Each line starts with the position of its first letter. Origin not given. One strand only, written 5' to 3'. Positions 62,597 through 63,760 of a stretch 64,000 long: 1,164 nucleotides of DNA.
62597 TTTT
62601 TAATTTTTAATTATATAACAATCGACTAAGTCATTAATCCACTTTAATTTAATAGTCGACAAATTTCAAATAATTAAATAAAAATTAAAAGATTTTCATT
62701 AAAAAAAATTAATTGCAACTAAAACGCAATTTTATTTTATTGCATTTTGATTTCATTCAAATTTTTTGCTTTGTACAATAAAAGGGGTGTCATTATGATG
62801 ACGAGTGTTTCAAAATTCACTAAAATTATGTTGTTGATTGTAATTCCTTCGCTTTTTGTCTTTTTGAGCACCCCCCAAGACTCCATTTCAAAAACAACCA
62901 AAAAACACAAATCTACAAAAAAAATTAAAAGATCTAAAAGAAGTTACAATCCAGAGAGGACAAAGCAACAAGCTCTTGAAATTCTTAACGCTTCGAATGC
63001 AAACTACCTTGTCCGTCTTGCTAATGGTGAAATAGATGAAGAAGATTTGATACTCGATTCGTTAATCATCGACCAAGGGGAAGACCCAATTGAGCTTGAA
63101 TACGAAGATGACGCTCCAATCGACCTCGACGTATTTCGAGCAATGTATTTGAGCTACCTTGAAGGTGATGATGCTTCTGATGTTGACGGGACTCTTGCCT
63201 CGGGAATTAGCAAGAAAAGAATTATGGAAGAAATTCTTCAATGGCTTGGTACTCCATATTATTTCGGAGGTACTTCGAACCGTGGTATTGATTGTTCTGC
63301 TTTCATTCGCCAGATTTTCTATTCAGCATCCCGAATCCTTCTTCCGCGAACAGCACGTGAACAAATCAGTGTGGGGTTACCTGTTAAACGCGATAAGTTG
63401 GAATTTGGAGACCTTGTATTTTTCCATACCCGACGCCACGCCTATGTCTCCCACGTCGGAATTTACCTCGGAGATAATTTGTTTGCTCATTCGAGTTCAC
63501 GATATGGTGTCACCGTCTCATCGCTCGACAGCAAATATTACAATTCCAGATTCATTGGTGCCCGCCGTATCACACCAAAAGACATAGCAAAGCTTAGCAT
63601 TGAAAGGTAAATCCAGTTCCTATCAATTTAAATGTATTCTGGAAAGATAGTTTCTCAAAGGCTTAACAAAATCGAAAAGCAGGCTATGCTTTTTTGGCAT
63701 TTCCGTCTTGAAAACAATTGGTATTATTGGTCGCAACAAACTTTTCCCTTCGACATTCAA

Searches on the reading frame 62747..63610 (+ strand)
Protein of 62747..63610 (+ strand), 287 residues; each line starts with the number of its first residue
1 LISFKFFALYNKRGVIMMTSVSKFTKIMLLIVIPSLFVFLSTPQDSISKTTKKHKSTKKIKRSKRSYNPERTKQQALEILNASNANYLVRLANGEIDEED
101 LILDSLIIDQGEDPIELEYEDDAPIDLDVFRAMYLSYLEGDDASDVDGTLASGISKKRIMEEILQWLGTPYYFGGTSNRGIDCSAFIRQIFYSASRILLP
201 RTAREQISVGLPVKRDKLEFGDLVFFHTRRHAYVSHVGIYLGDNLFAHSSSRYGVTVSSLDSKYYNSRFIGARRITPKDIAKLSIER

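Call 35: search_protein_families(library=pfam, proteins=[window:62747-63610:+], max_evalue=0.0001)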
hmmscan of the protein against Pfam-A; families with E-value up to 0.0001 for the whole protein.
window:62747-63610:+ (287 aa): 1 family
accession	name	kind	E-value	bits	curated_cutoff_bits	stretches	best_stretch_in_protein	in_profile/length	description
PF00877.26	NLPC_P60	-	1.1e-27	96.6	23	1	168-274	1-105/105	NlpC/P60 family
